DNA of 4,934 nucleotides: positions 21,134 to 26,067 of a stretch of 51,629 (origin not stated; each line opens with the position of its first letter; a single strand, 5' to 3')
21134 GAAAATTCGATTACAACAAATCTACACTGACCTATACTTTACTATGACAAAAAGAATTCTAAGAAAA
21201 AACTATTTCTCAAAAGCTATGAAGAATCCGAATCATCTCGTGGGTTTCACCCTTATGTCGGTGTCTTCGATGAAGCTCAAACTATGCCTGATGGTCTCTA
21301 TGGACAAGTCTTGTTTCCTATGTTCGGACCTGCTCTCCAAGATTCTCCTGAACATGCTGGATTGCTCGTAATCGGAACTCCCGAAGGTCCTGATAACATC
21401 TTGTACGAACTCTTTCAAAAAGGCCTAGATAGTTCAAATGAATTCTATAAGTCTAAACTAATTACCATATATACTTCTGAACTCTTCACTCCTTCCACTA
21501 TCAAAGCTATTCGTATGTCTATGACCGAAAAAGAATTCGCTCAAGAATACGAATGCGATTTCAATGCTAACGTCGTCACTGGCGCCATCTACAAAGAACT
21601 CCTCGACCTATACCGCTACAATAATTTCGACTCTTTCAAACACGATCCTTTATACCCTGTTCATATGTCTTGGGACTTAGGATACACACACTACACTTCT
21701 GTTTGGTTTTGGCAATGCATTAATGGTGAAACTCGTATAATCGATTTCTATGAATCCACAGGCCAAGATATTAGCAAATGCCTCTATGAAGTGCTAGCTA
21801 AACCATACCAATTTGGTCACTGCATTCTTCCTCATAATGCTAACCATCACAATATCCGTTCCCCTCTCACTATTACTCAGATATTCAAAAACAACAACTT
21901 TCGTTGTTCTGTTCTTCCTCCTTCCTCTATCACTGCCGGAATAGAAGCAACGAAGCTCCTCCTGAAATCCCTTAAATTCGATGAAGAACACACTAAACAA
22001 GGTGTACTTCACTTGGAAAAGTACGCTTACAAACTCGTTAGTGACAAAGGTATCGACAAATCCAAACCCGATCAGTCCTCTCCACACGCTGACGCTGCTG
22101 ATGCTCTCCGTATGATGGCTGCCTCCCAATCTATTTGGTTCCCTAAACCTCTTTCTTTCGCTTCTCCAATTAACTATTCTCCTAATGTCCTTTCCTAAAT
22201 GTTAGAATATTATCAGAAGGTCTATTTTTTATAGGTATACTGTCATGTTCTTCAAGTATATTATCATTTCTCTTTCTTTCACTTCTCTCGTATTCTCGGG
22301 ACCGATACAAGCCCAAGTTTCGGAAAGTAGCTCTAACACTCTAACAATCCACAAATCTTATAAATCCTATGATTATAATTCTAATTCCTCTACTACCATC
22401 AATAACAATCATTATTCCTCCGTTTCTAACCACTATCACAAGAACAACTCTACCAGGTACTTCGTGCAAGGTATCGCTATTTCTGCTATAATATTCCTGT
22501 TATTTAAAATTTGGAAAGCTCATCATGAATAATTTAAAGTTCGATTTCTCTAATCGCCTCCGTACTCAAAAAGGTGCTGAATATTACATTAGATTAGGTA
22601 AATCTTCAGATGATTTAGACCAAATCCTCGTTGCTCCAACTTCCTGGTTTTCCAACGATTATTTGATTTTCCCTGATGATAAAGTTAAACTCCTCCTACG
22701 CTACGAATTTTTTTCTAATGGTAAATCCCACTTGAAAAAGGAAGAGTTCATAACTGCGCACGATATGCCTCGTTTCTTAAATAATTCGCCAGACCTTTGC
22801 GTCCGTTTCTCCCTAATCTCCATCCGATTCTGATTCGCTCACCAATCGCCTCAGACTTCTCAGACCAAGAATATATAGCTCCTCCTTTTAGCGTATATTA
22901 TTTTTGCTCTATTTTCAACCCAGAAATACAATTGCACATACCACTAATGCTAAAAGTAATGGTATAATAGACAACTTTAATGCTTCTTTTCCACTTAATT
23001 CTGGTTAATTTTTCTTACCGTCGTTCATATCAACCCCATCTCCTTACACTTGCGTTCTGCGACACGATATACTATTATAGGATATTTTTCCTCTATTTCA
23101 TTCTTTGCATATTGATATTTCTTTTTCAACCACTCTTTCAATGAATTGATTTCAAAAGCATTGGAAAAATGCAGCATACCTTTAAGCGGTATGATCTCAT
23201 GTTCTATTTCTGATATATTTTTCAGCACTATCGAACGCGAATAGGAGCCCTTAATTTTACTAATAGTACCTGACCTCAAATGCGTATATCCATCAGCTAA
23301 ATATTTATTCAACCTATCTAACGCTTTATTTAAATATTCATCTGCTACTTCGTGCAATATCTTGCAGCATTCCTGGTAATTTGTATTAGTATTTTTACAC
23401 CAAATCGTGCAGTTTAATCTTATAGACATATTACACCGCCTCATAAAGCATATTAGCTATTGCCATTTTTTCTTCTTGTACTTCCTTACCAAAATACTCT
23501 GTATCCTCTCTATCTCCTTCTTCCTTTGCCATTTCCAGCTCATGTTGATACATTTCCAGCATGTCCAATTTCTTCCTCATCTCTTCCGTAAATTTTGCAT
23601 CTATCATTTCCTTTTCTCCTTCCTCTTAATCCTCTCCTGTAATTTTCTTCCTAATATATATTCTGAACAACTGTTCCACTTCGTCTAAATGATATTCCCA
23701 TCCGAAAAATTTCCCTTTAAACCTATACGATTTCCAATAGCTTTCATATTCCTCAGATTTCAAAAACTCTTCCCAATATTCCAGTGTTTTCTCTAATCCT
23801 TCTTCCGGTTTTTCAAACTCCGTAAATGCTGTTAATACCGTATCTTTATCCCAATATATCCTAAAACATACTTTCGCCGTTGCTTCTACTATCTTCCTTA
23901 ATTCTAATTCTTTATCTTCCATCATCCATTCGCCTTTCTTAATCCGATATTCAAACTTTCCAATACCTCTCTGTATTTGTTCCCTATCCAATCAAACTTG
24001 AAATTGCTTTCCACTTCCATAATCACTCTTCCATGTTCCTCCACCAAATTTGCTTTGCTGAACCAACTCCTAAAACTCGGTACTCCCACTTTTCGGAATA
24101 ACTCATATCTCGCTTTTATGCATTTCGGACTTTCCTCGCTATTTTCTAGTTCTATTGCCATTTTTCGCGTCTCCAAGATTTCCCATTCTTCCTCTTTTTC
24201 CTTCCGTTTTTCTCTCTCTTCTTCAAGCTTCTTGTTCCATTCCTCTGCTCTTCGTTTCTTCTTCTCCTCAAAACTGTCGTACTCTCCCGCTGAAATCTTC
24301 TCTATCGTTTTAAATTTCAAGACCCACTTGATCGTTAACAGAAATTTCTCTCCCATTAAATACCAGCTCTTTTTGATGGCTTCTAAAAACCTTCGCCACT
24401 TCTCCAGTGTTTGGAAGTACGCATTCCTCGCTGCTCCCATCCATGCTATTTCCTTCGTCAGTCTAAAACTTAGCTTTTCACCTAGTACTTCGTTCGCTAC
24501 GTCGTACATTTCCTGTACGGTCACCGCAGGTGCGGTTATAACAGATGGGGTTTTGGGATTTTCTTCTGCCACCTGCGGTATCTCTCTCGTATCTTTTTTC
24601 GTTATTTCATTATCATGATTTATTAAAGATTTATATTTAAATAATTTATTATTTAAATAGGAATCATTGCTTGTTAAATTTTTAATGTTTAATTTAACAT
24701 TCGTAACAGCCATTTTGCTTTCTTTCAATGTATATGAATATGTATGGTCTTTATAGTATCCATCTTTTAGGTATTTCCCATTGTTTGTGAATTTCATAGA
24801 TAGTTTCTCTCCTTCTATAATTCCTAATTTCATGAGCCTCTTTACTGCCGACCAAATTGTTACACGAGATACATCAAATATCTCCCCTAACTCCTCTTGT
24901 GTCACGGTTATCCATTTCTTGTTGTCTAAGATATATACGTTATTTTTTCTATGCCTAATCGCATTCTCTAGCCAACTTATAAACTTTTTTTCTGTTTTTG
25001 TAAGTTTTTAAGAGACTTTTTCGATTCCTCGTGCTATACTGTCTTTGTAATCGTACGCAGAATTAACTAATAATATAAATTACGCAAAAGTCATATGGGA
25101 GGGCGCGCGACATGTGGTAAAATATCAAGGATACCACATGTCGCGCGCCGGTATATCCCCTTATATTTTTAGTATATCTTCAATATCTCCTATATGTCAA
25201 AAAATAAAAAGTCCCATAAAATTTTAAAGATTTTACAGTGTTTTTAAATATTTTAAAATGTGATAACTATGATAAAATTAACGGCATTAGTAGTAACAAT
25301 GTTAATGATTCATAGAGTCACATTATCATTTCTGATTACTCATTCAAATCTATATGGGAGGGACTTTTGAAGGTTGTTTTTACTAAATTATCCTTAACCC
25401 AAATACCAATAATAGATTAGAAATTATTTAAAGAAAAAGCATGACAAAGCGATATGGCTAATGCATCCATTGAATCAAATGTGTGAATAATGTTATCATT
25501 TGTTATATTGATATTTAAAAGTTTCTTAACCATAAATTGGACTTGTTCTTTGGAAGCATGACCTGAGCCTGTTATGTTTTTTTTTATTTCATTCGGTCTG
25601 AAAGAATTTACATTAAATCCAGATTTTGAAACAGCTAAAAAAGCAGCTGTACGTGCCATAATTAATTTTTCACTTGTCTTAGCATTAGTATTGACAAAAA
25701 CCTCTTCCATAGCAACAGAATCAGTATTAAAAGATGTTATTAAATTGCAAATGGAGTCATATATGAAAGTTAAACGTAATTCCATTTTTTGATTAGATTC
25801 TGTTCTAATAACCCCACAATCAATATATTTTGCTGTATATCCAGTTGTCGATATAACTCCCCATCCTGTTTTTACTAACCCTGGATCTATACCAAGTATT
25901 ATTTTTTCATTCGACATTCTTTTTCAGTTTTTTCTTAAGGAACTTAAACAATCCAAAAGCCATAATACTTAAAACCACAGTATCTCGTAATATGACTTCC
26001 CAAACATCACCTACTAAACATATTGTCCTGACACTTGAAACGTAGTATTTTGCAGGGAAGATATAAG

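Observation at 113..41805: Family of GC-rich ~45-nt hairpins with covarying stems and a conserved loop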

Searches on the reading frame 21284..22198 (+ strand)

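Call 25: search_protein_families(library=phrogs, proteins=[window:21284-22198:+])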
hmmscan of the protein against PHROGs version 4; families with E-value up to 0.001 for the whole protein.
window:21284-22198:+ (304 aa): 2 families
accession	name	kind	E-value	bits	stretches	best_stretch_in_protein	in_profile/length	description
phrog_2472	-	unknown function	2e-16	61.3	1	96-281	113-307/324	-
phrog_2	-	head and packaging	8.7e-11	42.3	1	21-278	391-588/807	terminase large subunit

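Call 63: search_protein_families(library=pfam, proteins=[window:21284-22198:+], max_evalue=0.01)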
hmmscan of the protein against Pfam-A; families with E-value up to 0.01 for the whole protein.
window:21284-22198:+ (304 aa): 0 families

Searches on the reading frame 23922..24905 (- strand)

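Call 24: search_protein_families(library=pfam, proteins=[window:23922-24905:-])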
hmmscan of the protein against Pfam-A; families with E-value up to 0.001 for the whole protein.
window:23922-24905:- (327 aa): 2 families
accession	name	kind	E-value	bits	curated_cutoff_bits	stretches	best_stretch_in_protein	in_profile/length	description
PF11638.13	DnaA_N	-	1.2e-07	31.8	24.6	1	269-317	11-61/65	DnaA N-terminal domain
PF08279.18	HTH_11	-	2.5e-05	24.5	25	1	2-33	17-49/55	HTH domain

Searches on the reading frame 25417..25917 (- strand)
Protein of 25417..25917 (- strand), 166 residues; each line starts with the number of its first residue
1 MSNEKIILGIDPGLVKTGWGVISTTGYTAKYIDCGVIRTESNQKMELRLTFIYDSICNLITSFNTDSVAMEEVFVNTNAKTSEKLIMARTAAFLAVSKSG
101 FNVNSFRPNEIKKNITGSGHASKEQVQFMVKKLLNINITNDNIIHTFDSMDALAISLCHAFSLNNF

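Call 24: search_protein_families(library=pfam, proteins=[window:25417-25917:-])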
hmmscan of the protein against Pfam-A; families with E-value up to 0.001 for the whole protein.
window:25417-25917:- (166 aa): 1 family
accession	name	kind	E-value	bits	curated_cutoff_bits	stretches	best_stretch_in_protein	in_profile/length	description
PF02075.23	RuvC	-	7.3e-42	143.2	22.2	1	7-159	1-148/148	Crossover junction endodeoxyribonuclease RuvC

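Call 77: find_homologous_proteins(query=window:25417-25917:-, max_evalue=1e-50)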
Query window:25417-25917:- (166 aa): 53 proteins with E <= 1e-50 among 2599 candidates.
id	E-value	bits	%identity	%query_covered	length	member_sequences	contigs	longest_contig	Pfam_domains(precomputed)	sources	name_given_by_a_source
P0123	1.3e-101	355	99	100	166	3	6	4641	PF02075.24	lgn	-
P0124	9.7e-98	342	95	100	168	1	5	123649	PF02075.24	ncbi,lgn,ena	-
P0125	8.0e-89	313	85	100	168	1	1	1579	PF02075.24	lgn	-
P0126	6.5e-88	310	84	100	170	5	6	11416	PF02075.24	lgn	-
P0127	3.3e-81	288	80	100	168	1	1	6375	PF02075.24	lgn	-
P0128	1.0e-80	287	80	100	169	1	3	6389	PF02075.24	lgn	-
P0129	4.7e-79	281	79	99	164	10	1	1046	PF02075.24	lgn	-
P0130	4.7e-79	281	80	99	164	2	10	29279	PF02075.24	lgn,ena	-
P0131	3.5e-66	240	66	98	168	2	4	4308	PF02075.24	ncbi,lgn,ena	-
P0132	5.9e-66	239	71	97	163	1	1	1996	PF02075.24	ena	-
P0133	9.6e-66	238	67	96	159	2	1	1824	PF02075.24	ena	-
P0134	1.3e-64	234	67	99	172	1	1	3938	PF02075.24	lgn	-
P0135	2.4e-64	234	64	98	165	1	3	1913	PF02075.24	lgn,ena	-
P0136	6.1e-64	232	64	98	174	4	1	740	PF02075.24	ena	-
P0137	1.6e-63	231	63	100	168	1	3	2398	PF02075.24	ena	-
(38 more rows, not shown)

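Call 78: find_encoding_contigs(protein=P0124, flank=10000, max_places=4)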
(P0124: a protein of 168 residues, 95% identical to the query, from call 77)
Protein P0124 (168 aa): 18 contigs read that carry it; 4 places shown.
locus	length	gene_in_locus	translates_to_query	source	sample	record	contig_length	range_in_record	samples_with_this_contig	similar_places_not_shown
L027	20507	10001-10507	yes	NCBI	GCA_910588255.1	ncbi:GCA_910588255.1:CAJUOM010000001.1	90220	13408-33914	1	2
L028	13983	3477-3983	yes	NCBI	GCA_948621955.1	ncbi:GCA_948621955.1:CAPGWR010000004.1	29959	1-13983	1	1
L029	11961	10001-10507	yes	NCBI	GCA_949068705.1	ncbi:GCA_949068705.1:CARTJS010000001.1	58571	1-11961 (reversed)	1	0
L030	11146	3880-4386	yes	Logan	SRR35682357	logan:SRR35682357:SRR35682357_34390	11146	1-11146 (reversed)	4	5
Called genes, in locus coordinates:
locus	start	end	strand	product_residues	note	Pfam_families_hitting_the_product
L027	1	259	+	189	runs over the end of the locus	PF02527:GidB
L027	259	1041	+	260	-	PF00142:Fer4_NifH (weak), PF01656:CbiA, PF02374:ArsA_ATPase (faint), PF06564:CBP_BcsQ (weak), PF09140:MipZ, PF10609:ParA, PF13614:AAA_31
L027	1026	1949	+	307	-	PF02195:ParB_N, PF17762:HTH_ParB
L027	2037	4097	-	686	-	PF01138:RNase_PH, PF03725:RNase_PH_C, PF03726:PNPase, PF01138:RNase_PH, PF00013:KH_1, PF00575:S1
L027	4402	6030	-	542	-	-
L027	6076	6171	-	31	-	-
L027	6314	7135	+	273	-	PF00364:Biotin_lipoyl (faint), PF25917:BSH_RND, PF25973:BSH_CzcB, PF25885:HH_EMRA (faint), PF25876:HH_MFP_RND (weak), PF25893:HH_CzcB (faint), PF25990:Beta-barrel_YknX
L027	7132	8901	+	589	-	PF00005:ABC_tran, PF13476:AAA_23 (faint), PF13555:AAA_29 (faint), PF00005:ABC_tran, PF13304:AAA_21 (weak)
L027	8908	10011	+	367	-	PF12679:ABC2_membrane_2, PF12698:ABC2_membrane_3, PF01061:ABC2_membrane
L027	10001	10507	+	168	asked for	PF02075:RuvC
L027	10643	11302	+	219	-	PF13238:AAA_18, PF01202:SKI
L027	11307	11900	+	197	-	PF21176:RecR_HhH (weak), PF02132:RecR_ZnF (faint), PF01751:Toprim (weak), PF13662:Toprim_4, PF21175:RecR_C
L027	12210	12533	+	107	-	PF17209:Hfq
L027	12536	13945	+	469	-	PF00890:FAD_binding_2, PF01134:GIDA (weak), PF01266:DAO (faint), PF07992:Pyr_redox_2, PF12831:FAD_oxidored, PF13738:Pyr_redox_3, PF00070:Pyr_redox, PF02852:Pyr_redox_dim, +2 more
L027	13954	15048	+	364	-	PF01168:Ala_racemase_N, PF00842:Ala_racemase_C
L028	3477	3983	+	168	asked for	PF02075:RuvC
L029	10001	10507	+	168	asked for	PF02075:RuvC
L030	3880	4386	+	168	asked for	PF02075:RuvC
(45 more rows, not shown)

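Call 79: find_encoding_contigs(protein=P0123, flank=10000, max_places=6)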
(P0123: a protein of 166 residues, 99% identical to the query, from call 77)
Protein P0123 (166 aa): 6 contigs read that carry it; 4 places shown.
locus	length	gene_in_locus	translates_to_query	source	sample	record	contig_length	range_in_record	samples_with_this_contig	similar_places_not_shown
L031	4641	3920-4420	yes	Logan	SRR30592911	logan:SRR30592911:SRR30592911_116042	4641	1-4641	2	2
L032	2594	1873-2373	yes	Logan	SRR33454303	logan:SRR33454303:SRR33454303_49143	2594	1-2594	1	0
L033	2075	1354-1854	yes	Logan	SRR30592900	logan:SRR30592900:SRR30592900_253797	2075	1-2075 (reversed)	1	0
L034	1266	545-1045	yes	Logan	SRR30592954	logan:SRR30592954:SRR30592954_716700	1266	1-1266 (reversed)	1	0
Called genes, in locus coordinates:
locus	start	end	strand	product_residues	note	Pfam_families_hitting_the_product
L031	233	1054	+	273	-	PF00364:Biotin_lipoyl (faint), PF25917:BSH_RND, PF25973:BSH_CzcB, PF25984:BSH_YknX (weak), PF25885:HH_EMRA (weak), PF25876:HH_MFP_RND (weak), PF25893:HH_CzcB (faint), PF25990:Beta-barrel_YknX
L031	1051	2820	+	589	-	PF00005:ABC_tran, PF02463:SMC_N (faint), PF13476:AAA_23 (faint), PF13555:AAA_29 (faint), PF00005:ABC_tran, PF13304:AAA_21 (weak)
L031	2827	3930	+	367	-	PF12679:ABC2_membrane_2, PF12698:ABC2_membrane_3, PF01061:ABC2_membrane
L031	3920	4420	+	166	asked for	PF02075:RuvC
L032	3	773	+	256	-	?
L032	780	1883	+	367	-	PF12679:ABC2_membrane_2, PF12698:ABC2_membrane_3, PF01061:ABC2_membrane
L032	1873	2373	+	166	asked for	PF02075:RuvC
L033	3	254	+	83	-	?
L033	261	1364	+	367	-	PF12679:ABC2_membrane_2, PF12698:ABC2_membrane_3, PF01061:ABC2_membrane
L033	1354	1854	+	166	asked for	PF02075:RuvC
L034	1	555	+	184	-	?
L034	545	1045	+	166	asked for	PF02075:RuvC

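Call 94: find_encoding_contigs(protein=P0130, flank=10000, max_places=2)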
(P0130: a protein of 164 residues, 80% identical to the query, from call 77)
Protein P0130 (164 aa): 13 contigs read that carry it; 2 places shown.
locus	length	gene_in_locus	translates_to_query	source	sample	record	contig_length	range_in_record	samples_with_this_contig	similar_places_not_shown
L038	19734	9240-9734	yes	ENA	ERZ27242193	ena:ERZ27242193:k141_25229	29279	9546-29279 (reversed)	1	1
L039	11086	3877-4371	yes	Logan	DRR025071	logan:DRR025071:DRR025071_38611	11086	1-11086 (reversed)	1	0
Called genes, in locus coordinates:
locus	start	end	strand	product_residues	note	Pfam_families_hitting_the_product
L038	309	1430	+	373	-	PF12679:ABC2_membrane_2, PF12698:ABC2_membrane_3, PF01061:ABC2_membrane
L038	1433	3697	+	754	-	PF13491:FtsK_4TM (weak), PF17854:FtsK_alpha, PF01580:FtsK_SpoIIIE, PF09397:FtsK_gamma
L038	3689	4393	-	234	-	PF01479:S4 (weak), PF00849:PseudoU_synth_2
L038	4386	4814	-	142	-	PF00383:dCMP_cyt_deam_1, PF14437:MafB19-deam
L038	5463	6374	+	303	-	PF00364:Biotin_lipoyl (faint), PF25917:BSH_RND, PF25973:BSH_CzcB, PF25984:BSH_YknX (faint), PF25881:HH_YBHG (weak), PF25885:HH_EMRA (weak), PF25876:HH_MFP_RND (weak), PF25990:Beta-barrel_YknX, +1 more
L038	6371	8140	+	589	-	PF00005:ABC_tran, PF02463:SMC_N (faint), PF13476:AAA_23 (faint), PF13555:AAA_29 (faint), PF00004:AAA (faint), PF00005:ABC_tran, PF13304:AAA_21 (weak)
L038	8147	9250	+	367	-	PF12679:ABC2_membrane_2, PF12698:ABC2_membrane_3, PF01061:ABC2_membrane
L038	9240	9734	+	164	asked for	PF02075:RuvC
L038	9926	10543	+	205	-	PF01202:SKI, PF13238:AAA_18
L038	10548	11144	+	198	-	PF21176:RecR_HhH (weak), PF02132:RecR_ZnF (weak), PF01751:Toprim (weak), PF13662:Toprim_4, PF21175:RecR_C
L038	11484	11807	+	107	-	PF17209:Hfq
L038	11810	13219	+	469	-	PF00890:FAD_binding_2, PF01266:DAO (faint), PF03486:HI0933_like (weak), PF07992:Pyr_redox_2, PF12831:FAD_oxidored, PF13738:Pyr_redox_3, PF00070:Pyr_redox, PF02852:Pyr_redox_dim, +1 more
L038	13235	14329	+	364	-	PF01168:Ala_racemase_N, PF00842:Ala_racemase_C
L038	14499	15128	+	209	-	-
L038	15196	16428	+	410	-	PF05496:RuvB_N, PF00004:AAA, PF16193:AAA_assoc_2, PF12002:MgsA_C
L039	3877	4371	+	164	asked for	PF02075:RuvC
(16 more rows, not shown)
